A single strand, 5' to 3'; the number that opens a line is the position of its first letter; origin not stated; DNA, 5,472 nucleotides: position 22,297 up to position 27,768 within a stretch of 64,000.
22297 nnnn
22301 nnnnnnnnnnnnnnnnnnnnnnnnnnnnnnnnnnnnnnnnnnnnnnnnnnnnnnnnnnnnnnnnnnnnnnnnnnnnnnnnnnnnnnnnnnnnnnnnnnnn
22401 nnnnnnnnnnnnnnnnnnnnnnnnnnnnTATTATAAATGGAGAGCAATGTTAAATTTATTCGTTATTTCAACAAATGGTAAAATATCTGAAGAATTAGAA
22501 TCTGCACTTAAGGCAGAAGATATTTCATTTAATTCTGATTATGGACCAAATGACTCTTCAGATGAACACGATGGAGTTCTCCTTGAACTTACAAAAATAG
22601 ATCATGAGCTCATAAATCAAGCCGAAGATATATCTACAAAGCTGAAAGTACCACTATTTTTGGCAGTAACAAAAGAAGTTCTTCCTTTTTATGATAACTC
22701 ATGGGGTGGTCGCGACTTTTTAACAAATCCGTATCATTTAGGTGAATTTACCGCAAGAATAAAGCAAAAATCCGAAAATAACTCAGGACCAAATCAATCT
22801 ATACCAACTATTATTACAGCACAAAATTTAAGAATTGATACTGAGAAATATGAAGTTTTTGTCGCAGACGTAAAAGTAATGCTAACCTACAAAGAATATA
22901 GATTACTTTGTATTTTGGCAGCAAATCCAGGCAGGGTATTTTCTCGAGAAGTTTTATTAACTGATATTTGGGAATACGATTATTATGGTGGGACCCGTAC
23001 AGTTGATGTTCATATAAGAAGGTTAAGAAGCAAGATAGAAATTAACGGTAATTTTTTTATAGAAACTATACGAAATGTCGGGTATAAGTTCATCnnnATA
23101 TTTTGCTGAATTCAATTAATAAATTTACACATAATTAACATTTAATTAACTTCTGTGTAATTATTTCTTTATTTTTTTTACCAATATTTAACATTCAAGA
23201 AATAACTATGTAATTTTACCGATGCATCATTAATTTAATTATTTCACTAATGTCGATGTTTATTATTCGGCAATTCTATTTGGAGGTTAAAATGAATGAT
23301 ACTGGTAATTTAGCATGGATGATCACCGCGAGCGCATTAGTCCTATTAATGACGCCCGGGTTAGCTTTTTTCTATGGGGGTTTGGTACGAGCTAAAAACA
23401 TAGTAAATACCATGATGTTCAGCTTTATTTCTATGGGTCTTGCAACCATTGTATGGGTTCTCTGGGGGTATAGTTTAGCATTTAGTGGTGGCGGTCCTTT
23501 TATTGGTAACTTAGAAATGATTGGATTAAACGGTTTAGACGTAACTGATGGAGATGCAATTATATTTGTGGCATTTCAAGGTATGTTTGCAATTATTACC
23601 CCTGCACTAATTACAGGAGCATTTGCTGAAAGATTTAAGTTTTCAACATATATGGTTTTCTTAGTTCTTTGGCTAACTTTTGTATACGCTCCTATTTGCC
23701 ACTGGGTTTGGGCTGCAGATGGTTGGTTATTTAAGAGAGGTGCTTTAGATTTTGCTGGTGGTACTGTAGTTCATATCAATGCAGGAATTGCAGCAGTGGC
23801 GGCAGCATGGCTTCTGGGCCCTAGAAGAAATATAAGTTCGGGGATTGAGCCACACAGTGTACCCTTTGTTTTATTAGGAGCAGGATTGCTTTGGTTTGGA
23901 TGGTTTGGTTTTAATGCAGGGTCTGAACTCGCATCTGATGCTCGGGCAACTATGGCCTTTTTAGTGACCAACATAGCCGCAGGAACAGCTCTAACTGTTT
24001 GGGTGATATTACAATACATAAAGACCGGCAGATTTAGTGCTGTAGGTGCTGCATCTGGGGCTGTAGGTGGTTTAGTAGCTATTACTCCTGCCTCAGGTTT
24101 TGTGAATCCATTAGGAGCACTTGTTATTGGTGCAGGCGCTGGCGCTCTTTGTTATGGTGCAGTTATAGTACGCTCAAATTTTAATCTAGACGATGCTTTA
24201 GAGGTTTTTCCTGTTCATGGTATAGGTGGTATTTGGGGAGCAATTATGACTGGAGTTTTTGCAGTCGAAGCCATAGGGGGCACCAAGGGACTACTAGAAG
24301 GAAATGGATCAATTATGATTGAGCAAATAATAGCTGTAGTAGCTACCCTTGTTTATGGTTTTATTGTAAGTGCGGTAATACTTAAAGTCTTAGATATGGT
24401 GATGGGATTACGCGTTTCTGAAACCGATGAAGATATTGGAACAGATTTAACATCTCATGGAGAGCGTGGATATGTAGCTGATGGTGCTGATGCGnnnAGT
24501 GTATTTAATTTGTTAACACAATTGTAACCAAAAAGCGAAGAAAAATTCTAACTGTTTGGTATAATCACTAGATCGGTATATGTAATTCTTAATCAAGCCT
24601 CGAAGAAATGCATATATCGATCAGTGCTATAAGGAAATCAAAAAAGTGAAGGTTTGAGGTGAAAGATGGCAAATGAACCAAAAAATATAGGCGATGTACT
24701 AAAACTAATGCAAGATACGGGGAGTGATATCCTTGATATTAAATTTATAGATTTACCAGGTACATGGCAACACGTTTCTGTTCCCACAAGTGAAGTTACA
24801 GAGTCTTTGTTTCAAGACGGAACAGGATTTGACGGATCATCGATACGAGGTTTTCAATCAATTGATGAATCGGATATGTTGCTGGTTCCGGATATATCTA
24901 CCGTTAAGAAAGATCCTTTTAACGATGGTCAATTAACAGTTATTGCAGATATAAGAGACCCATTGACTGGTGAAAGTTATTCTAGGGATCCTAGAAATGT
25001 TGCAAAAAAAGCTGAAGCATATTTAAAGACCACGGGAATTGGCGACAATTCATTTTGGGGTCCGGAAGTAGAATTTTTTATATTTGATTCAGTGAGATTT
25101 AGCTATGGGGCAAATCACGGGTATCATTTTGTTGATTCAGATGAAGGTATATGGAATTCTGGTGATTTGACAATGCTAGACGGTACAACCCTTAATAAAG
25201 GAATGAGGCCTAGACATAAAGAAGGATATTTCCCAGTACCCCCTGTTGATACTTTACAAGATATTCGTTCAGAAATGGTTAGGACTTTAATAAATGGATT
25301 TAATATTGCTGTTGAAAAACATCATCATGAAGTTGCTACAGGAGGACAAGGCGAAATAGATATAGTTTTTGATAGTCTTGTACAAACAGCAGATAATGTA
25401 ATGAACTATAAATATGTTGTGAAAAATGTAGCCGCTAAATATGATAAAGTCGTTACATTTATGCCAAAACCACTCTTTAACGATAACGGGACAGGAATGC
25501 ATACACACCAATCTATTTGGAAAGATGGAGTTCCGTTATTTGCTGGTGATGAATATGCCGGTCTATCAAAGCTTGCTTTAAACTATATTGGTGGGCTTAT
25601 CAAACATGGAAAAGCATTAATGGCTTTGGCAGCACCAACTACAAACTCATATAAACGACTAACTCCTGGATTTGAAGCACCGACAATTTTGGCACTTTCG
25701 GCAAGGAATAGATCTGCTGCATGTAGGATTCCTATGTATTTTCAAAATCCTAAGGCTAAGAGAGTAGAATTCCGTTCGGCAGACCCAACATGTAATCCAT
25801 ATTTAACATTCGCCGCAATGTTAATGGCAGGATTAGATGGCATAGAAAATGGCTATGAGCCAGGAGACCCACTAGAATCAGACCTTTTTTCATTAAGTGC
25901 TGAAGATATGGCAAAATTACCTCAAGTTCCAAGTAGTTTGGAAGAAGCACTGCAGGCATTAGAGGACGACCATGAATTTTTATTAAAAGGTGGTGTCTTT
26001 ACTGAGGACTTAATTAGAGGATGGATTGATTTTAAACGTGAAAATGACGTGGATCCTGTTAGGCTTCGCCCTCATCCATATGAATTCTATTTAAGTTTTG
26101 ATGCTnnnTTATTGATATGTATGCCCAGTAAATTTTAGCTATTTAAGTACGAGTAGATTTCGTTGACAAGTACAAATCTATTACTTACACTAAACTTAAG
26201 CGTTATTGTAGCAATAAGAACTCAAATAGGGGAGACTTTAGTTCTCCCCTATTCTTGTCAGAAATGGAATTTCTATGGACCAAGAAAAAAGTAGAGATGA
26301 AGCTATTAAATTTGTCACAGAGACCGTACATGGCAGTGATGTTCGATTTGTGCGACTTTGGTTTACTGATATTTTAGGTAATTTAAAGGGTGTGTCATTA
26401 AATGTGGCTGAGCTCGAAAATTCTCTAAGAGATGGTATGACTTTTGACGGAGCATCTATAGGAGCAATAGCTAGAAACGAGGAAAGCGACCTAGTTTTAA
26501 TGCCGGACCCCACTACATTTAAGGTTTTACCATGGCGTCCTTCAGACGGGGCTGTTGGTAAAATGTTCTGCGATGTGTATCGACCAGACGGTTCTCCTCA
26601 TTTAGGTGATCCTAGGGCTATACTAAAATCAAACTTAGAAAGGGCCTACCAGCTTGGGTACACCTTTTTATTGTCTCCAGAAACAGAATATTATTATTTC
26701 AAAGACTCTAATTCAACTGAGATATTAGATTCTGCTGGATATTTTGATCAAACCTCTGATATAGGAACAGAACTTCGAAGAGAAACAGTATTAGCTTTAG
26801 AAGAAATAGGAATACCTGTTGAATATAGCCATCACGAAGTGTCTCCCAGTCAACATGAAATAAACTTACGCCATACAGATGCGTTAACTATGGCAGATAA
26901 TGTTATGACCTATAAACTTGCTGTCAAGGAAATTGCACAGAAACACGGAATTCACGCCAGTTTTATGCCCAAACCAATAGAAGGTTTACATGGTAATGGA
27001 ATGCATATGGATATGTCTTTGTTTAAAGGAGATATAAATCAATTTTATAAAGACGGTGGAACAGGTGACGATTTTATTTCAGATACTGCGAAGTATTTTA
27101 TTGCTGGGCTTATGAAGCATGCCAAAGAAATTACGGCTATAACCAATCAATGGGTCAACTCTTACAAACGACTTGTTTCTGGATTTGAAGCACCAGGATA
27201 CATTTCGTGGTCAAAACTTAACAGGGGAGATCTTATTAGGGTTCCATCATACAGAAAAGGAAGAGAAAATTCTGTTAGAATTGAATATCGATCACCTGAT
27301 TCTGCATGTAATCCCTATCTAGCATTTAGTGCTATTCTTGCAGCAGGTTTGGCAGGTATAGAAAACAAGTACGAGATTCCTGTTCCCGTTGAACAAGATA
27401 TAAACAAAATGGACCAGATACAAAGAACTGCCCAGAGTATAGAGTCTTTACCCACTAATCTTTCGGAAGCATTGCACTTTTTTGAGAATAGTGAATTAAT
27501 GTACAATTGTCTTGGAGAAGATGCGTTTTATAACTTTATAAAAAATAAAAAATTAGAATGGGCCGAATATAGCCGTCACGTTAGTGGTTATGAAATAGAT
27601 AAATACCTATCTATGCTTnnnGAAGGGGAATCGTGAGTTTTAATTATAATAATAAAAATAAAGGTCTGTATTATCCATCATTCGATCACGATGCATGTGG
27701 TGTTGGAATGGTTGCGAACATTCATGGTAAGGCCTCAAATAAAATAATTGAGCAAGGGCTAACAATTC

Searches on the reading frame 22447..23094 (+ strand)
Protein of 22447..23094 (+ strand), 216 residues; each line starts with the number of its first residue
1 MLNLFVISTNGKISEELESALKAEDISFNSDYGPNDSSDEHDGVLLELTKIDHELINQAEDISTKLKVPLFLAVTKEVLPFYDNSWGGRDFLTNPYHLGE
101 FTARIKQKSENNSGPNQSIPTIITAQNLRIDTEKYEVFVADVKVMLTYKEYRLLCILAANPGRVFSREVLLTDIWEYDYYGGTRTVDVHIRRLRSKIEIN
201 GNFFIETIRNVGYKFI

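Call 46: search_protein_families(library=pfam, proteins=[window:22447-23094:+], max_evalue=0.00001)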
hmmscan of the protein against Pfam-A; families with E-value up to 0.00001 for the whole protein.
window:22447-23094:+ (216 aa): 1 family
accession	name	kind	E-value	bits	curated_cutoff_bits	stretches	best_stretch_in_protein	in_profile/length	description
PF00486.34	Trans_reg_C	-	2.6e-25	88.7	26.2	1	143-215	3-77/77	Transcriptional regulatory protein, C terminal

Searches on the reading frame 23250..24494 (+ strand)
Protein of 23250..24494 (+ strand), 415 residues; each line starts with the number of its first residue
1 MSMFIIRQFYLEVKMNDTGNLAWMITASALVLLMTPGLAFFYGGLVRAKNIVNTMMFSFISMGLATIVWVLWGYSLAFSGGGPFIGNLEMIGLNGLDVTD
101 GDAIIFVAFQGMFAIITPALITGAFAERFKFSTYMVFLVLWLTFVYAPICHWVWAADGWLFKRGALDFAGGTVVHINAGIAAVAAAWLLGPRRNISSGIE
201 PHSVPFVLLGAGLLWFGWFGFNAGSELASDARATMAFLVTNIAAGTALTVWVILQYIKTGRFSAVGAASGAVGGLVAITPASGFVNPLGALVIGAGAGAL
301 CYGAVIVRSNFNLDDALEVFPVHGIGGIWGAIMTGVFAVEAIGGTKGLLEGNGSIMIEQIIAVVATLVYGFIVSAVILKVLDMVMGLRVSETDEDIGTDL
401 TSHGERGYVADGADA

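Call 46: search_protein_families(library=pfam, proteins=[window:23250-24494:+], max_evalue=0.00001)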
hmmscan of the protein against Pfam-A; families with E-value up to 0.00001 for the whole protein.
window:23250-24494:+ (415 aa): 1 family
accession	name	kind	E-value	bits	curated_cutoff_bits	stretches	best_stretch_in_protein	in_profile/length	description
PF00909.26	Ammonium_transp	-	3.3e-124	415.1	23.2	1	22-408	1-399/399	Ammonium Transporter Family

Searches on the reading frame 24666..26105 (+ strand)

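Call 46: search_protein_families(library=pfam, proteins=[window:24666-26105:+], max_evalue=0.00001)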
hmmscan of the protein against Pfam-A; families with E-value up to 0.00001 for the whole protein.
window:24666-26105:+ (480 aa): 2 families
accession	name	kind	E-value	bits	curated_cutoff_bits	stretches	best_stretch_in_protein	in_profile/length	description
PF00120.29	Gln-synt_C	-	1.7e-127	425.6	24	1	107-475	2-342/344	Glutamine synthetase, catalytic domain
PF03951.24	Gln-synt_N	-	2.1e-26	91.8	33.4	1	22-99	4-82/82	Glutamine synthetase, beta-Grasp domain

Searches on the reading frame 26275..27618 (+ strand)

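Call 47: search_protein_families(library=pfam, proteins=[window:26275-27618:+], max_evalue=0.00001)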
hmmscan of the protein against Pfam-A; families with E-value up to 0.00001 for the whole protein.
window:26275-27618:+ (448 aa): 2 families
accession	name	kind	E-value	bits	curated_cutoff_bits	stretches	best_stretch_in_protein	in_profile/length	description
PF00120.29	Gln-synt_C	-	2.7e-113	379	24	1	111-444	2-344/344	Glutamine synthetase, catalytic domain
PF03951.24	Gln-synt_N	-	3.4e-25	87.9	33.4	1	22-104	1-82/82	Glutamine synthetase, beta-Grasp domain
